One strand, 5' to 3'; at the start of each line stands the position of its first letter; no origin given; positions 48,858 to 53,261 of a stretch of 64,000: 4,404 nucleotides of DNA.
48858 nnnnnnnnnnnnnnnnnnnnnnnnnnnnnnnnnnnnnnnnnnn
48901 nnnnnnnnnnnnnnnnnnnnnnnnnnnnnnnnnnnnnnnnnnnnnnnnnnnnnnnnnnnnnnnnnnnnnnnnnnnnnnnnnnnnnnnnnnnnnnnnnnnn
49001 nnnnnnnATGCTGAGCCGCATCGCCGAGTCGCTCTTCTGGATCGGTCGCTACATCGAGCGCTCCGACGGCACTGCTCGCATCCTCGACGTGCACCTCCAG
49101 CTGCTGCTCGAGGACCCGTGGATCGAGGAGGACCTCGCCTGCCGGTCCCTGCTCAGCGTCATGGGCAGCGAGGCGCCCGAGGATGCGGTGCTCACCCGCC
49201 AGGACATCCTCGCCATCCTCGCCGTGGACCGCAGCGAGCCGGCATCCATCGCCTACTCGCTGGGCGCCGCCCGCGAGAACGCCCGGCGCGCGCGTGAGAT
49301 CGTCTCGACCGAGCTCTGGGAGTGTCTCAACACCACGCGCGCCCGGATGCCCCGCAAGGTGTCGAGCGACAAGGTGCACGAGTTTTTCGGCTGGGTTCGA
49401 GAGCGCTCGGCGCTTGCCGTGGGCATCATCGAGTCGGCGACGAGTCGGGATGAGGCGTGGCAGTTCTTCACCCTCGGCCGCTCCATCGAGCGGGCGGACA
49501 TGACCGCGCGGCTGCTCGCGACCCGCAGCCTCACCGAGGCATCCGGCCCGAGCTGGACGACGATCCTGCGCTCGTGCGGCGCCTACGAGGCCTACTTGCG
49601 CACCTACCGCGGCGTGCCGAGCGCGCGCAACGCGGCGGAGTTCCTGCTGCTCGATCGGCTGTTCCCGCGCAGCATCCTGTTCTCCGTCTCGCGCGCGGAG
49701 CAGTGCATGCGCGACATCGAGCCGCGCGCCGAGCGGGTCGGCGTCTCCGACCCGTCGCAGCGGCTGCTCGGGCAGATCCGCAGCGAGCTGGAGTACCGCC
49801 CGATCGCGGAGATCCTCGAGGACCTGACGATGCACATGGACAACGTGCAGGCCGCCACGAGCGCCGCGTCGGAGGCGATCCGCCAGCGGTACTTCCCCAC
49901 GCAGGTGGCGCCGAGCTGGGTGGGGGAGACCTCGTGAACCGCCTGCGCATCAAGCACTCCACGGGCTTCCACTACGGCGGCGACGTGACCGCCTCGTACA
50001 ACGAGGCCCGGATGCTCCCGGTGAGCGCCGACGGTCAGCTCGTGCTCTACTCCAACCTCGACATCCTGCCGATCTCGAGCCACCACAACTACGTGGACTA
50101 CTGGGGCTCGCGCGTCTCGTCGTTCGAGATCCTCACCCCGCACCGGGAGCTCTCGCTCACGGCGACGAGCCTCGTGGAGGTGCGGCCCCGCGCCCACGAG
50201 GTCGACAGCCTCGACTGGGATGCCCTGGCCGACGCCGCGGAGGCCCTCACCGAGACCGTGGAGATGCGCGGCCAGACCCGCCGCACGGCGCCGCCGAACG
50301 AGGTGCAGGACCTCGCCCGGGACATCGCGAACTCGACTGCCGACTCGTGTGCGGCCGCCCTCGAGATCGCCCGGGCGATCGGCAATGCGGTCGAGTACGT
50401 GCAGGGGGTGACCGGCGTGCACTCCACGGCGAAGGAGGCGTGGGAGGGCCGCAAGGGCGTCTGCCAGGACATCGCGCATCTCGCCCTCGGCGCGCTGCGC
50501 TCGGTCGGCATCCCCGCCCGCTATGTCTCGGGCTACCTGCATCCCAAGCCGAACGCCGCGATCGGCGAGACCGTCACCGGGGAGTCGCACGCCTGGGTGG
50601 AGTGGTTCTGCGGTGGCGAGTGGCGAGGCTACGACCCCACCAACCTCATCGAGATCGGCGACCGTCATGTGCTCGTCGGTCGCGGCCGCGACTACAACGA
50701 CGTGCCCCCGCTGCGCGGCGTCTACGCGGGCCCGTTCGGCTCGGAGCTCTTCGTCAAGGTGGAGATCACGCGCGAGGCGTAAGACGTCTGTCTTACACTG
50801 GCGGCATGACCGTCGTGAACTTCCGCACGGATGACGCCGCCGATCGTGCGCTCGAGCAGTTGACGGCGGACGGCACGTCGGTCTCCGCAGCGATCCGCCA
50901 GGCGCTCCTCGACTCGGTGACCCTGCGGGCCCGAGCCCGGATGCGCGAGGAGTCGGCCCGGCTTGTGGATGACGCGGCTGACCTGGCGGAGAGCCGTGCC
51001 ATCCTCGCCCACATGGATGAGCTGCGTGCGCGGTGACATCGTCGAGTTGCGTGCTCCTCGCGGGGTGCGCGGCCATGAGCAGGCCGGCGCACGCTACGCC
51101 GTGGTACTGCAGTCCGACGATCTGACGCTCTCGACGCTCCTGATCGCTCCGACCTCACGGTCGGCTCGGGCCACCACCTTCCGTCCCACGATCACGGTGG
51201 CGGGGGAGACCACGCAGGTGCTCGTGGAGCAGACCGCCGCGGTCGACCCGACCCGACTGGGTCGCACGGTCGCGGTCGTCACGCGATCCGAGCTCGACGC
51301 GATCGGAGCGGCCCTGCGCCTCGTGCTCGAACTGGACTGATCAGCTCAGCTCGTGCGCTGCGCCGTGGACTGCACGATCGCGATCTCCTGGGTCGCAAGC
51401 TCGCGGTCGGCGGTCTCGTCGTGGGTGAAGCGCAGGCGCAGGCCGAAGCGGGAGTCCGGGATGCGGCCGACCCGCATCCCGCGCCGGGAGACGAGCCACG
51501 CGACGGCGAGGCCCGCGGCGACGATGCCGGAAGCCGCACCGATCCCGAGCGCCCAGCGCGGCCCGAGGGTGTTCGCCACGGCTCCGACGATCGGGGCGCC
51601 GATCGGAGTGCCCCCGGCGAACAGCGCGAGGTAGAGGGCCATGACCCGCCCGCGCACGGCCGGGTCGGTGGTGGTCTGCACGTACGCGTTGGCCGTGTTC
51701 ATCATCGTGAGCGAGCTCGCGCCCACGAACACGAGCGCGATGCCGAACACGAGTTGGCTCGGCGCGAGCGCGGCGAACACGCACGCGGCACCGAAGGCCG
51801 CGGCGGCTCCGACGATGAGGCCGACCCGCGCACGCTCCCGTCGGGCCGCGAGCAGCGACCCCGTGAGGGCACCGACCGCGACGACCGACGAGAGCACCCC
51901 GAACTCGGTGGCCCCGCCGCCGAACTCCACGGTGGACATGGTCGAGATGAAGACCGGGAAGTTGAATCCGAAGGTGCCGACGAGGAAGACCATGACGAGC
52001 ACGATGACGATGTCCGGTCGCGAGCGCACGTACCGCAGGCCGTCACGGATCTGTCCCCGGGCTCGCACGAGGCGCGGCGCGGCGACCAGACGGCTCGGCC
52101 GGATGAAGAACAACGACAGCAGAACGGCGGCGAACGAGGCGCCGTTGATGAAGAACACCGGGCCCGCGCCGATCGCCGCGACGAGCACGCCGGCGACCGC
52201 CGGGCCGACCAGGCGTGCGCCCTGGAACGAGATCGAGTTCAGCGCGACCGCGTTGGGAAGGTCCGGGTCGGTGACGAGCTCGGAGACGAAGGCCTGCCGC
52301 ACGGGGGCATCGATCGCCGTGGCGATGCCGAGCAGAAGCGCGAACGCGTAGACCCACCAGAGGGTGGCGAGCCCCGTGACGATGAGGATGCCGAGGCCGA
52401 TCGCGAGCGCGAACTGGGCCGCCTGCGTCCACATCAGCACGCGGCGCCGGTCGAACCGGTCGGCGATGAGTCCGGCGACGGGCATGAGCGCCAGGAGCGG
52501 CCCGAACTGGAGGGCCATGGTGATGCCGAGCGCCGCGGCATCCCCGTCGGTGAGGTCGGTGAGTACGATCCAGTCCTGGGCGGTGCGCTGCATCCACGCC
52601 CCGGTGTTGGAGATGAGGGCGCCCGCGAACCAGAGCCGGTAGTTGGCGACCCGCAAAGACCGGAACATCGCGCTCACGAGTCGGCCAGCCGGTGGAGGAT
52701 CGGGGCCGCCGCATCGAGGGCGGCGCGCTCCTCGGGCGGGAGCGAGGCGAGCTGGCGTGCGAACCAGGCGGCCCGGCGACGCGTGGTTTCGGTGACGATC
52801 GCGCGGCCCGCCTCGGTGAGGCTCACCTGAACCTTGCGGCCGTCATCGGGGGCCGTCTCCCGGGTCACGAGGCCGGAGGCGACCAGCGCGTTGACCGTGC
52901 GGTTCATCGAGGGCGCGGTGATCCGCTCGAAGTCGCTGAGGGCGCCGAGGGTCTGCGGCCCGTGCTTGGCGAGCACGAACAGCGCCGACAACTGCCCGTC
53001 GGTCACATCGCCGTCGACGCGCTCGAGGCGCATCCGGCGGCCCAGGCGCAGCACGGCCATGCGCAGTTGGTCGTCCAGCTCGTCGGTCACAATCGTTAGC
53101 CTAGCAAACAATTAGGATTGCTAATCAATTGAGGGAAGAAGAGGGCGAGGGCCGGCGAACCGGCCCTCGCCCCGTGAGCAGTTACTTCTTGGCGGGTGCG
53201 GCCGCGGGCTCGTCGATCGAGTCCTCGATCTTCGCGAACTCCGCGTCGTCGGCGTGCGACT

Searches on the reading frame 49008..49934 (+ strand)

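Call 21: search_protein_families(library=pfam, proteins=[window:49008-49934:+], max_evalue=0.001)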
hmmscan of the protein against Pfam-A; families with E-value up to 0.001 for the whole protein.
window:49008-49934:+ (309 aa): 1 family
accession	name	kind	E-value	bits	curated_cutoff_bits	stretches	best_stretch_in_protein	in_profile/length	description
PF04168.17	Alpha-E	-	5.6e-87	292.6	20.8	1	1-296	1-294/294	A predicted alpha-helical domain with a conserved ER motif.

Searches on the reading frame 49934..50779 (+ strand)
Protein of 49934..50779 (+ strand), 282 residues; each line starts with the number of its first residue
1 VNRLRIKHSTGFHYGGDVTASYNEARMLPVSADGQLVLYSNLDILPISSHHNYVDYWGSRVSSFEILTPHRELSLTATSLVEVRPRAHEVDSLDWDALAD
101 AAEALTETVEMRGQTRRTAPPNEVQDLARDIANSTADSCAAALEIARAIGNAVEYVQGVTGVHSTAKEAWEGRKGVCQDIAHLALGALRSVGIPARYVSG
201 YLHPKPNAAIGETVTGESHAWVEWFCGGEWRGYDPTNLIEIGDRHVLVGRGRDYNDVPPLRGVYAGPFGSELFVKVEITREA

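Call 21: search_protein_families(library=pfam, proteins=[window:49934-50779:+], max_evalue=0.001)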
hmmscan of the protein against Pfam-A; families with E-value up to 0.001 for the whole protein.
window:49934-50779:+ (282 aa): 2 families
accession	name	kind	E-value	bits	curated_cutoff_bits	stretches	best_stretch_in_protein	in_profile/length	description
PF01841.26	Transglut_core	-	3.3e-20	72.8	23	1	126-235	2-108/108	Transglutaminase-like superfamily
PF08379.15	Bact_transglu_N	-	5.1e-18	66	27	1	4-82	1-80/80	Bacterial transglutaminase-like N-terminal region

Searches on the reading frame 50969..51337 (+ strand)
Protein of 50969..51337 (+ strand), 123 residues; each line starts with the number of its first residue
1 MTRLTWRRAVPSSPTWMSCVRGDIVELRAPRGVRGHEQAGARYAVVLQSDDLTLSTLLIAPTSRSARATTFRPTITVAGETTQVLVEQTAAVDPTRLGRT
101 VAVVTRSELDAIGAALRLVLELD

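Call 21: search_protein_families(library=pfam, proteins=[window:50969-51337:+], max_evalue=0.001)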
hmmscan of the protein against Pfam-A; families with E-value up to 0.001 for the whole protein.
window:50969-51337:+ (123 aa): 2 families
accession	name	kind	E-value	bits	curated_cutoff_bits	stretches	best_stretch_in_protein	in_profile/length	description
PF02452.23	PemK_toxin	-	5.3e-16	59.2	23.1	1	21-120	2-109/109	PemK-like, MazF-like toxin of type II toxin-antitoxin system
PF01845.23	CcdB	-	2.9e-05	24.7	28.6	1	38-120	12-99/101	CcdB protein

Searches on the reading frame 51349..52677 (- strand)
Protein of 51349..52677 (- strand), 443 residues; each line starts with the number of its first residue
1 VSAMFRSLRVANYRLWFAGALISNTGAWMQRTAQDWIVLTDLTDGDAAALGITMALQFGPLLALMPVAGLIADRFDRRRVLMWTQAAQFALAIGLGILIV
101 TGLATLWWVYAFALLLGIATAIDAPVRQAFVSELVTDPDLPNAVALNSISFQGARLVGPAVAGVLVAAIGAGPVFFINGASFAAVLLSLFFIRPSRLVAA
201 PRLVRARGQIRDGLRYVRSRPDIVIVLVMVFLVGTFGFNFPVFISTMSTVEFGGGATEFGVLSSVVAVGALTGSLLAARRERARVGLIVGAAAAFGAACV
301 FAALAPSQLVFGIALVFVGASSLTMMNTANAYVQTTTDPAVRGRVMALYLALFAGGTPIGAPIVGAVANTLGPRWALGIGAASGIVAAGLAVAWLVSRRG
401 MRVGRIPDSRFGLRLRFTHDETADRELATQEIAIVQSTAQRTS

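Call 21: search_protein_families(library=pfam, proteins=[window:51349-52677:-], max_evalue=0.001)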
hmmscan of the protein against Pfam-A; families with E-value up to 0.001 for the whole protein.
window:51349-52677:- (443 aa): 2 families
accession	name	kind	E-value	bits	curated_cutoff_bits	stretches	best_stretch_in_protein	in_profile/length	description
PF05977.19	MFS_3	-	2.2e-57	195.2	27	1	7-392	6-390/524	Transmembrane secretion effector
PF07690.21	MFS_1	-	1.7e-40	139.5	33.4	2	17-349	2-335/347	Major Facilitator Superfamily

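Call 22: search_protein_families(library=ncbifam, proteins=[window:51349-52677:-], max_evalue=0.001)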
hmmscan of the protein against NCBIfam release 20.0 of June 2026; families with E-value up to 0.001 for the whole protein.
window:51349-52677:- (443 aa): 12 families
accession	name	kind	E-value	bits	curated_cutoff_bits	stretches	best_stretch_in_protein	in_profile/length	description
TIGR00900.1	2A0121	subfamily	9e-48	163.4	319.6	1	13-372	1-364/364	H+ Antiporter protein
NF007792.0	PRK10489.1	equivalog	3.8e-27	95.4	324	1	41-402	46-406/419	enterobactin transporter EntS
NF000246.1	macrolide_MefC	exception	1.2e-14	54.2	870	1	36-406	34-404/407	macrolide efflux MFS transporter Mef(C)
NF000051.1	macrolide_MefB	exception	1.2e-14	54.1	800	1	17-390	11-391/409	macrolide efflux MFS transporter Mef(B)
NF006386.0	PRK08633.1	equivalog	1.2e-14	53.1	1221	1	48-347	47-361/1147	acyl-[ACP]--phospholipid O-acyltransferase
NF012178.0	tet_MFS_V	exception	3.4e-10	39.6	640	1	8-375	5-378/409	tetracycline efflux MFS transporter Tet(V)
NF000245.1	macrolide_MefA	exception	8e-10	38.3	675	1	10-392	9-391/405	macrolide efflux MFS transporter Mef(A)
NF000154.1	macrolide_MefEN2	exception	4.2e-09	36.2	800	1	48-355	41-352/401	macrolide efflux MFS transporter Mef(En2)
TIGR00880.1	2_A_01_02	superfamily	6e-09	36.2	131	1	64-194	14-139/141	multidrug resistance protein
NF041056.1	ryptide_ex_MFS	equivalog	2.5e-07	30.1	575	1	69-173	59-162/392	ryptide export MFS transporter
NF052575.1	MFS_efflux_Tap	equivalog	2.1e-06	27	625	1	16-377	9-377/401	multidrug efflux MFS transporter Tap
NF053757.1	BclibactTpBcbE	equivalog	0.00016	20.7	600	1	63-370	52-365/394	bacillibactin exporter BcbE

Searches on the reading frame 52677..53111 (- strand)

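Call 22: search_protein_families(library=ncbifam, proteins=[window:52677-53111:-], max_evalue=0.001)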
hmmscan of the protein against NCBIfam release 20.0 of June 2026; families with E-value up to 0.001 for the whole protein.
window:52677-53111:- (145 aa): 8 families
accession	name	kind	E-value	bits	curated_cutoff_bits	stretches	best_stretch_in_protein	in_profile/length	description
NF052438.1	TransRegRv0880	equivalog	1.6e-33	115.5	220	1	11-144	7-140/143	Rv0880 family HTH-type transcriptional regulator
TIGR02337.1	HpaR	equivalog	2.8e-11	43.3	121.2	1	33-118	23-108/130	homoprotocatechuate degradation operon regulator HpaR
NF045593.1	bilirub_TF_BilQ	equivalog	1e-10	41.4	125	1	35-132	27-124/135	bilirubin utilization transcriptional regulator BilQ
NF041230.1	BagL_FevM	exception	2.6e-09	37.3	230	1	11-124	15-126/145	MarR family transcriptional regulator BagL/FevM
NF053777.1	Saro0803TransReg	equivalog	4.5e-07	29.7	200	1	16-111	15-110/140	Saro_0803 family transcriptional regulator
NF002926.0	PRK03573.1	equivalog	2.8e-05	24.1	120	1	62-109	56-103/144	transcriptional regulator SlyA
NF008565.1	PRK11512.1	equivalog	0.00014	21.9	240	1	35-112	37-114/144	multiple antibiotic resistance transcriptional regulator MarR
NF050133.1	TransRegFabT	equivalog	0.00048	20.4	200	1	62-141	53-132/138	fatty acid biosynthesis transcriptional regulator FabT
